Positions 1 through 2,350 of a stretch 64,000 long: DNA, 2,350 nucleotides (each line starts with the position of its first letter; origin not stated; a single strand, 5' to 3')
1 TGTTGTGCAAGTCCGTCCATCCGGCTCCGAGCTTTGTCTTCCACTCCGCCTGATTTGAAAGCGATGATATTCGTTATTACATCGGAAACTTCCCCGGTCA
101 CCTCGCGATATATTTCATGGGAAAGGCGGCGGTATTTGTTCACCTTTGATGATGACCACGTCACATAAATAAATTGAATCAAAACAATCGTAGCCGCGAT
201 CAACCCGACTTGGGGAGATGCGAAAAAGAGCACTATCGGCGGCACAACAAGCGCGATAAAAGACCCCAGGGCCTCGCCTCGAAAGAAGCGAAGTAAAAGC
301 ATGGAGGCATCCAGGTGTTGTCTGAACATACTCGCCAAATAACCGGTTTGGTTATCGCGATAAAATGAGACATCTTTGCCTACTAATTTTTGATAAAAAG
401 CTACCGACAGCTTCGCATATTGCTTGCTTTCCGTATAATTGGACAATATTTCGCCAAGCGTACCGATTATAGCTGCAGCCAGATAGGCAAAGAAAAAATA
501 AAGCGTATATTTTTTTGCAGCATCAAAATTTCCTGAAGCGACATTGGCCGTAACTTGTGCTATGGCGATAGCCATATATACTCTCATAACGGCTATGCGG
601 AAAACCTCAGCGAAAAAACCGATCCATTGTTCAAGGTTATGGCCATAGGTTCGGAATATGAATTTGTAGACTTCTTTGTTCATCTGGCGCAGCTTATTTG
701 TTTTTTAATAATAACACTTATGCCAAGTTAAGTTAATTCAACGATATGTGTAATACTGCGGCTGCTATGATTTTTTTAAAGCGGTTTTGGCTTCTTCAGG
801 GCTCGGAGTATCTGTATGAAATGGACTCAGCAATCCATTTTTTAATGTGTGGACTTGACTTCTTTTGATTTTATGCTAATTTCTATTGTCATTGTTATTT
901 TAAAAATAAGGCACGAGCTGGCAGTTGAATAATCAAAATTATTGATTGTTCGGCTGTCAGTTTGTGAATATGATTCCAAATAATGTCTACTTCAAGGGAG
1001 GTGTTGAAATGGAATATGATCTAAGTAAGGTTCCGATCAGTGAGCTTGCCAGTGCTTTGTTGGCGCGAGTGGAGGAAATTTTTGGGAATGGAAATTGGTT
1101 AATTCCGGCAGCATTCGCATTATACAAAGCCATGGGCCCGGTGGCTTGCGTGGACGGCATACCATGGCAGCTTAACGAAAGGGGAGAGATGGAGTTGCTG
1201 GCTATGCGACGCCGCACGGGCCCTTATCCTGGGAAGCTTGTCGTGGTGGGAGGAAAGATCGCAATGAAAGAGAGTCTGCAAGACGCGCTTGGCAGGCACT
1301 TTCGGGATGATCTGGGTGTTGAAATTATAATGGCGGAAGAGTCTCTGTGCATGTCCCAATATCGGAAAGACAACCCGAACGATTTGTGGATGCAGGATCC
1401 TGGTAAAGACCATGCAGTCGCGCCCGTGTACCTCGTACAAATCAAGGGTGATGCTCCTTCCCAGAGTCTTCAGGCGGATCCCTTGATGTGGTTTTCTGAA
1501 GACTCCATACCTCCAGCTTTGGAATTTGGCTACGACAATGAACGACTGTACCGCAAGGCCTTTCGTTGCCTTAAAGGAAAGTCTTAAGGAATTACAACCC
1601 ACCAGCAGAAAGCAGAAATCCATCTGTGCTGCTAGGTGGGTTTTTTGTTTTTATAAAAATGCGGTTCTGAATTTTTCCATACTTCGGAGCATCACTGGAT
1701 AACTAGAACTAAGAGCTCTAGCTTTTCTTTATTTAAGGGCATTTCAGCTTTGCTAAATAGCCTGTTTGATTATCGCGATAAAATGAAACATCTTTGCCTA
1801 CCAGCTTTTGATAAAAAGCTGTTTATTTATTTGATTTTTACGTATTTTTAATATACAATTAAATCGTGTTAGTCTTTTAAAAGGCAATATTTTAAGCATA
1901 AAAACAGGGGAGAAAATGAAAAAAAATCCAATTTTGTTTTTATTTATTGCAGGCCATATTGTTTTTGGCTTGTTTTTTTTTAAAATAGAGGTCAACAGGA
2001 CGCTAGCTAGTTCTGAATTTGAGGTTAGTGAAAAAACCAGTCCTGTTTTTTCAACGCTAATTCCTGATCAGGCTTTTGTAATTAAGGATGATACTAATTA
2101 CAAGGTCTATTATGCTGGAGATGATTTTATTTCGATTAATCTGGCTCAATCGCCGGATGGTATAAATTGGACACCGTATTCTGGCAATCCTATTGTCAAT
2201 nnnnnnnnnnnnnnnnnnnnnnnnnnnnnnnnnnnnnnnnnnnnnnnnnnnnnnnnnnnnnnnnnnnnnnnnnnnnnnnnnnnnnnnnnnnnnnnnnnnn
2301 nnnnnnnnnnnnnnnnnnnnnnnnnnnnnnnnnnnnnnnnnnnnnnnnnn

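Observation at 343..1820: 58-bp coding fragment of the ABC exporter duplicated 1.4 kb away with only synonymous differences; a Nudix-like gene sits between the copies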

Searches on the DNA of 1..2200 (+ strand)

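Call 17: search_rna_families(source=window, start=1, end=2200, threshold=evalue, max_evalue=1)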
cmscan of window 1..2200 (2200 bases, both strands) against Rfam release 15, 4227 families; matches with E-value up to 1: 4.
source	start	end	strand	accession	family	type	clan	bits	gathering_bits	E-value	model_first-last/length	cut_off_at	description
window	794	942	+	RF01979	HOTAIRM1_5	Gene; lncRNA;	-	24.7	60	0.78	1-145/145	no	HOX antisense intergenic RNA myeloid 1 conserved region 5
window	1764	1841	+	RF00135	snoZ223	Gene; snRNA; snoRNA; CD-box;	CL00051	22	45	0.53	1-94/94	no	Small nucleolar RNA Z223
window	1521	1648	+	RF00106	RNAI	Gene; antisense;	-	20.2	47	0.9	1-102/102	no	RNAI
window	1900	1973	-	RF01675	CrcZ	Gene; sRNA;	-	13.2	95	0.99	1-398/398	no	Pseudomonas sRNA CrcZ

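Call 63: search_dna_similar(query=window:684-1915:+, collection=phages, mode=distant, max_rows=5)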
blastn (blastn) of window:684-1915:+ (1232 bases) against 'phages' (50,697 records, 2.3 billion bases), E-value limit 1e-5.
No match.

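Call 64: search_dna_similar(query=window:684-1915:+, collection=plasmids, mode=distant, max_rows=5)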
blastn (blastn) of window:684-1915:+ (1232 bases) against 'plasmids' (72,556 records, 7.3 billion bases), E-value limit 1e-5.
No match.

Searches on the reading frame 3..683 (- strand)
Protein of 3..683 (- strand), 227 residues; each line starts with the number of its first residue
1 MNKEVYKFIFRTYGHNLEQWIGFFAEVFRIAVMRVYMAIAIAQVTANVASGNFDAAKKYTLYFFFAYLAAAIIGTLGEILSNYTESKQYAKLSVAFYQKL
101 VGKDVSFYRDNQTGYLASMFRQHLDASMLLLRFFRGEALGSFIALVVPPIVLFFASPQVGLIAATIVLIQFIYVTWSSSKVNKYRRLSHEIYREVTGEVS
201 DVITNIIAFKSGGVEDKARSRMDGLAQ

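Call 12: search_protein_families(library=pfam, proteins=[window:3-683:-], max_evalue=0.01)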
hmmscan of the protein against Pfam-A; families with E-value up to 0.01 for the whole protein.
window:3-683:- (227 aa): 1 family
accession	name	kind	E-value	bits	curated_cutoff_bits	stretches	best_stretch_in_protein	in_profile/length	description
PF00664.28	ABC_membrane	-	1.7e-13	51.3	28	1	32-211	13-195/274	ABC transporter transmembrane region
